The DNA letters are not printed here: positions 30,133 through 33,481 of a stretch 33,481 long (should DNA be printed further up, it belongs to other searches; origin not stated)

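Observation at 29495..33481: Yip1 membrane protein translationally coupled to a >1066-aa DUF5696-like protein with a TM / charged loop / TM hairpin; the latter is missing from the ORF track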

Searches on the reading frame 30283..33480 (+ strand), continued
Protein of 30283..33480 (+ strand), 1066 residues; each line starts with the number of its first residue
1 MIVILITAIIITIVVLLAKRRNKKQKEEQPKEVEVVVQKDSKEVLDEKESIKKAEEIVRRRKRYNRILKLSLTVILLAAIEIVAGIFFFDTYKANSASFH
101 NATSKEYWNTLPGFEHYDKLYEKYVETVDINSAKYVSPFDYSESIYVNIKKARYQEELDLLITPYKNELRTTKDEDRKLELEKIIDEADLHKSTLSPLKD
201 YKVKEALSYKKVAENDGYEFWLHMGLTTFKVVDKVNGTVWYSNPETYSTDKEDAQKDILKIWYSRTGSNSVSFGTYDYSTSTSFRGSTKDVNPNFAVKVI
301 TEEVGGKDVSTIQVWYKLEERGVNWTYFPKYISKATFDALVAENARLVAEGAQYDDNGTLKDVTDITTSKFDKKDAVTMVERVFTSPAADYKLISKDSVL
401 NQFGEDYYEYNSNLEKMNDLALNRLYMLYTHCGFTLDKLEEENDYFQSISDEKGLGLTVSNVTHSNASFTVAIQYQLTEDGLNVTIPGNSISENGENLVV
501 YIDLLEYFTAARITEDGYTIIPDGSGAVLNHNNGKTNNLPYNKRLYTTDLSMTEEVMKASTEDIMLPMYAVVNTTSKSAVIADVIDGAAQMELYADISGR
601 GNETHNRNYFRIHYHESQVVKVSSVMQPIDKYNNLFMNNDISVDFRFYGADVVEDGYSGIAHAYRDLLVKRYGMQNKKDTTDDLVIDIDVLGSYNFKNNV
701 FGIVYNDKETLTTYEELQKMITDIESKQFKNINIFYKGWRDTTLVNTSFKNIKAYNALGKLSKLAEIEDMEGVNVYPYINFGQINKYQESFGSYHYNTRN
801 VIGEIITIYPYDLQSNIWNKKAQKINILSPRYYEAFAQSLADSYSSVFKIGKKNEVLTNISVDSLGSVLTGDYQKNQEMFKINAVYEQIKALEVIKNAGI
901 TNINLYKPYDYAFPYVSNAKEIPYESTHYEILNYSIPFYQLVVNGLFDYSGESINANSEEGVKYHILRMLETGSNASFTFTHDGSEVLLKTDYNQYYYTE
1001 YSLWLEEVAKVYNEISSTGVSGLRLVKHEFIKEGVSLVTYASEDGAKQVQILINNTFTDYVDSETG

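Call 71: find_encoding_contigs(protein=P0032, flank=9000, max_places=1)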
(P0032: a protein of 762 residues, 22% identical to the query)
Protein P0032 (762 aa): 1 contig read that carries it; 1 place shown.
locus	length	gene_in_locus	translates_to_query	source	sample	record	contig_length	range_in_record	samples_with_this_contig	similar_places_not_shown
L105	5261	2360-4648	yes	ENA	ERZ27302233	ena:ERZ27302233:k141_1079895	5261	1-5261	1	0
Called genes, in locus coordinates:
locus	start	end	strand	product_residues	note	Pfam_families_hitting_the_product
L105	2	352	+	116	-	?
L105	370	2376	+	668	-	PF01436:NHL (faint), PF04893:Yip1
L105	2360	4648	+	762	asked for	PF18952:DUF5696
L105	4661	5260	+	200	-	?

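Call 78: search_dna_similar(query=window:30283-33480:+, collection=plasmids, mode=protein, max_rows=10, max_evalue=1e-10)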
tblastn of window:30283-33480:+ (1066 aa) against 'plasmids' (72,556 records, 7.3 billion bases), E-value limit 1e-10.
Records with a match: 2; places in all: 2; records where one place covers at least 80% of the query: 0.
Best place of each record, by identity: <60% 2.
By first word of the organism name: Butyrivibrio 1; Paenibacillus 1.
By predicted mobility (MOB-suite, as given by PLSDB): non-mobilizable 2.
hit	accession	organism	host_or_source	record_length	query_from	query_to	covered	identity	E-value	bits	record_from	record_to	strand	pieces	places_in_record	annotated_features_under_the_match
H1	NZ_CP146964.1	Butyrivibrio fibrisolvens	Bovinae,Bovine rumen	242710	211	1040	78%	24.9%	2e-41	174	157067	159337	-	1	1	DUF5696 domain-containing protein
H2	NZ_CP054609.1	Paenibacillus cellulosilyticus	cell culture,soil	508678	452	1061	57%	21.6%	8e-12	78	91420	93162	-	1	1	DUF5696 domain-containing protein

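Call 79: get_annotated_region(hit=H1, flank=9000)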
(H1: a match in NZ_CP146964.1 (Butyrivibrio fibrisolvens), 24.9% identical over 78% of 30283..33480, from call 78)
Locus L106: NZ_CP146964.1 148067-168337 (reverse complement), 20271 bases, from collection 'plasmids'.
description: Butyrivibrio fibrisolvens strain D1 plasmid pNP243, complete sequence
organism: Butyrivibrio fibrisolvens (NCBI taxid 831)
taxonomy: Bacteria; Bacillota; Clostridia; Lachnospirales; Lachnospiraceae; Butyrivibrio; Butyrivibrio fibrisolvens
host: -; source: Bovinae,Bovine rumen; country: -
typing (MOB-suite, as given by PLSDB): non-mobilizable
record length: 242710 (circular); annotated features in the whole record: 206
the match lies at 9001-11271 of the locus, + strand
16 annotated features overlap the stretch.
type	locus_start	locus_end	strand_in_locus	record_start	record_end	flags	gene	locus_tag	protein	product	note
CDS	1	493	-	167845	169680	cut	-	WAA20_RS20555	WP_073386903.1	histidine kinase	GO:0000160 - phosphorelay signal transduction system [Evidence IEA]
CDS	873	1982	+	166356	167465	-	-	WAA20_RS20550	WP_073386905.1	glycoside hydrolase family 43 protein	-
CDS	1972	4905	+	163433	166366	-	-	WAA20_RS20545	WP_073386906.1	extracellular solute-binding protein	-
CDS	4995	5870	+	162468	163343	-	-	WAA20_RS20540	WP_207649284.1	sugar ABC transporter permease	-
CDS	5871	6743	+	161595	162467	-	-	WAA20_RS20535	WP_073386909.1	carbohydrate ABC transporter permease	GO:0008643 - carbohydrate transport [Evidence IEA]; GO:0055085 - transmembrane transport [Evidence IEA]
CDS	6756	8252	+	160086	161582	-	-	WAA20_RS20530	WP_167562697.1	NHL repeat-containing protein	-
CDS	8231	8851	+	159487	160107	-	-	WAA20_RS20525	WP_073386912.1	YIP1 family protein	-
CDS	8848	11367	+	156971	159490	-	-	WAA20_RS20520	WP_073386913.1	DUF5696 domain-containing protein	-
CDS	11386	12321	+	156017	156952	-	-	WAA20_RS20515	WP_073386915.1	sugar ABC transporter permease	-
CDS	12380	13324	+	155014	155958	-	-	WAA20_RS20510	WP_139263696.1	carbohydrate ABC transporter permease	GO:0008643 - carbohydrate transport [Evidence IEA]; GO:0055085 - transmembrane transport [Evidence IEA]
CDS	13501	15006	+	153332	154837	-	-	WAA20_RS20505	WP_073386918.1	extracellular solute-binding protein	-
CDS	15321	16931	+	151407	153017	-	-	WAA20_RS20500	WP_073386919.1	extracellular solute-binding protein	-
CDS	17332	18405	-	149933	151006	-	-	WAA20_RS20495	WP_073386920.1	J domain-containing protein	-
CDS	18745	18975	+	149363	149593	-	-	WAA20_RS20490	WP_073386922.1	hypothetical protein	-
CDS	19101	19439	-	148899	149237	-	-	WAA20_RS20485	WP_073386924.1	hypothetical protein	-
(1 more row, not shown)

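Call 80: search_protein_representatives(alignment_id=A1)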
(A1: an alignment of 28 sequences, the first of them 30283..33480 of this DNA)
Query: 28 sequences, 983 profile positions. Proteins with E-value up to 0.001 (for the whole library): 5815; up to 1e-10: 4793; up to 1e-30: 3759. The best 150 are listed.
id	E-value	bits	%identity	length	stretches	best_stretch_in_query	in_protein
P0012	0.0e+00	1349.7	-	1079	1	4-982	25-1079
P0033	0.0e+00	1305.0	-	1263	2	87-981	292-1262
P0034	0.0e+00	1201.7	-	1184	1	4-982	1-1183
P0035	0.0e+00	1178.0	-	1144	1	4-982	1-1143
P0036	0.0e+00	1124.5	-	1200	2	39-981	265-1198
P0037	0.0e+00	1109.2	-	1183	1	4-982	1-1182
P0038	0.0e+00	1085.7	-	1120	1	4-982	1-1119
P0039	1.4e-296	1003.1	-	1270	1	7-981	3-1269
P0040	5.7e-292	987.9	-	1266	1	4-982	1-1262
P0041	3.1e-276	935.8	-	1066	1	4-982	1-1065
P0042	1.9e-271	920.0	-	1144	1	12-981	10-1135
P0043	8.9e-266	901.2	-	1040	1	9-981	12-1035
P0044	2.2e-261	886.7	-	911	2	152-981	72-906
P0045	9.0e-259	878.0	-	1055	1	4-982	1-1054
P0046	2.4e-245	833.6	-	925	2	139-967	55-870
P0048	5.6e-227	772.7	-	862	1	150-981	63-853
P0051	4.3e-213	726.8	-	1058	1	4-807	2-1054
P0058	1.8e-196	671.8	-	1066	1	6-982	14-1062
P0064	8.1e-177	606.7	-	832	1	150-981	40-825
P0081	2.9e-163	561.9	-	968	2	190-980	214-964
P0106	2.1e-157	542.4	-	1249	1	153-982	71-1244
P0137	1.8e-153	529.4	-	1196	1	153-982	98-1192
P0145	1.8e-152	526.1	-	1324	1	145-982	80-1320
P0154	1.2e-151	523.4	-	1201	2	367-982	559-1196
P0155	1.2e-151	523.3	-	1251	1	136-982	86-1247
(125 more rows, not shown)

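Call 82: search_protein_families(library=pfam, proteins=[window:30283-33480:+, P0026, P0029, P0030, P0048, P0064], max_evalue=10)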
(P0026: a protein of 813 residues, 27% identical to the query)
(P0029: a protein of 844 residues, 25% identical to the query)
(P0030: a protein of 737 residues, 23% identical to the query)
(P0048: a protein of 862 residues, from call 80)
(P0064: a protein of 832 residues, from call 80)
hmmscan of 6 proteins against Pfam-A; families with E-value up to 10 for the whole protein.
window:30283-33480:+ (1066 aa): 6 families
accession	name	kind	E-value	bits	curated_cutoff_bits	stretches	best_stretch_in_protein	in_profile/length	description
PF18952.6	DUF5696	-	1.8e-119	400.5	25.6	1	464-1060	17-600/612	Family of unknown function (DUF5696)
PF00002.29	7tm_2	-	0.2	11.3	20.6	1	3-99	168-235/250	7 transmembrane receptor (Secretin family)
PF09716.15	ETRAMP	-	0.3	11.6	29.1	1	5-94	7-80/81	Malarial early transcribed membrane protein (ETRAMP)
PF14221.11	DUF4330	-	0.81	10.2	27.6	1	2-53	21-73/167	Domain of unknown function (DUF4330)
PF18644.7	Phage_int_SAM_6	-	1.5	9.2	27.5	1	1005-1063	72-130/132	Phage integrase SAM-like domain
PF06936.16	Selenoprotein_S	-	4.5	7.5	29.8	1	148-183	86-121/192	Selenoprotein S (SelS)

P0026 (813 aa): 1 family
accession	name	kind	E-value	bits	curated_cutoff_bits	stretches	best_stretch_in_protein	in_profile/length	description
PF18952.6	DUF5696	-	6.3e-145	484.5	25.6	2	240-521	2-282/612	Family of unknown function (DUF5696)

P0029 (844 aa): 1 family
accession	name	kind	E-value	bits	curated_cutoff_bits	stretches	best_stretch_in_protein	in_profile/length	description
PF18952.6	DUF5696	-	1.3e-131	440.6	25.6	1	242-839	7-612/612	Family of unknown function (DUF5696)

P0030 (737 aa): 1 family
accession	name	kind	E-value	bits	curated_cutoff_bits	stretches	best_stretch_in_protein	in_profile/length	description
PF18952.6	DUF5696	-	3.8e-161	538.1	25.6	1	146-729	3-611/612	Family of unknown function (DUF5696)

P0048 (862 aa): 1 family
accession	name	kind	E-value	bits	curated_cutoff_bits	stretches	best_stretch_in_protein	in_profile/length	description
PF18952.6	DUF5696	-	1.4e-176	589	25.6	1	242-851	2-612/612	Family of unknown function (DUF5696)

P0064 (832 aa): 1 family
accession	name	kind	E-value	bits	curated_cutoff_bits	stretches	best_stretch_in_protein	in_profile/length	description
PF18952.6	DUF5696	-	2.8e-191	637.6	25.6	1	214-823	2-612/612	Family of unknown function (DUF5696)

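Call 83: search_protein_families(library=pfam, proteins=[P0154, P0145, P0106, P0137, P0155, P0033, P0036, P0081], max_evalue=0.001)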
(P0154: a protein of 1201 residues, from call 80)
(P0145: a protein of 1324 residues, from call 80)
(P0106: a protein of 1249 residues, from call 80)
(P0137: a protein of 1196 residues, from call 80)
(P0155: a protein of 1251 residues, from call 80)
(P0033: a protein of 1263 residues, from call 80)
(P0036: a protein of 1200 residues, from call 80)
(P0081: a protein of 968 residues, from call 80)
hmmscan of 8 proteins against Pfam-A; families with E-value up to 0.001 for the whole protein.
P0154 (1201 aa): 1 family
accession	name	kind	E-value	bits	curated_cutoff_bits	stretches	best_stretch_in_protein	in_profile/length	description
PF18952.6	DUF5696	-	5.1e-128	428.7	25.6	1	558-1180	5-601/612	Family of unknown function (DUF5696)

P0145 (1324 aa): 1 family
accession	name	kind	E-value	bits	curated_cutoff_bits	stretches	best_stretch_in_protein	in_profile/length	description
PF18952.6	DUF5696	-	1.8e-126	423.6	25.6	2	502-963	132-575/612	Family of unknown function (DUF5696)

P0106 (1249 aa): 1 family
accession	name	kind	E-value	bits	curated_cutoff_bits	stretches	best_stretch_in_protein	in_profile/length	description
PF18952.6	DUF5696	-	2.3e-128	429.8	25.6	1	296-930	10-577/612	Family of unknown function (DUF5696)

P0137 (1196 aa): 1 family
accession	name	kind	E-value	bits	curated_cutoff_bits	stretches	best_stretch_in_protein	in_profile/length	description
PF18952.6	DUF5696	-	2.3e-135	452.9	25.6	1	309-923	14-580/612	Family of unknown function (DUF5696)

P0155 (1251 aa): 1 family
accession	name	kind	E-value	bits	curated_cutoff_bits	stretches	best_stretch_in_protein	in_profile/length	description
PF18952.6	DUF5696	-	5.6e-135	451.7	25.6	1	324-932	4-576/612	Family of unknown function (DUF5696)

P0033 (1263 aa): 1 family
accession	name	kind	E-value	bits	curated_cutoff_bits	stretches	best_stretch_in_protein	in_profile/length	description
PF18952.6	DUF5696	-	7.6e-107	358.7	25.6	1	610-1260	5-612/612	Family of unknown function (DUF5696)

P0036 (1200 aa): 1 family
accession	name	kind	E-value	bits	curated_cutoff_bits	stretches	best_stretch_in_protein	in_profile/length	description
PF18952.6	DUF5696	-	9.5e-132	441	25.6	1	581-1196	1-612/612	Family of unknown function (DUF5696)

P0081 (968 aa): 2 families
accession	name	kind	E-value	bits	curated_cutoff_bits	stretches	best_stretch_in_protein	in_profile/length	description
PF18952.6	DUF5696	-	2e-138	463.1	25.6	1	367-963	16-612/612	Family of unknown function (DUF5696)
PF20578.4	aBig_2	-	2.3e-11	43.8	27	1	115-187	14-86/89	Atrophied bacterial Ig domain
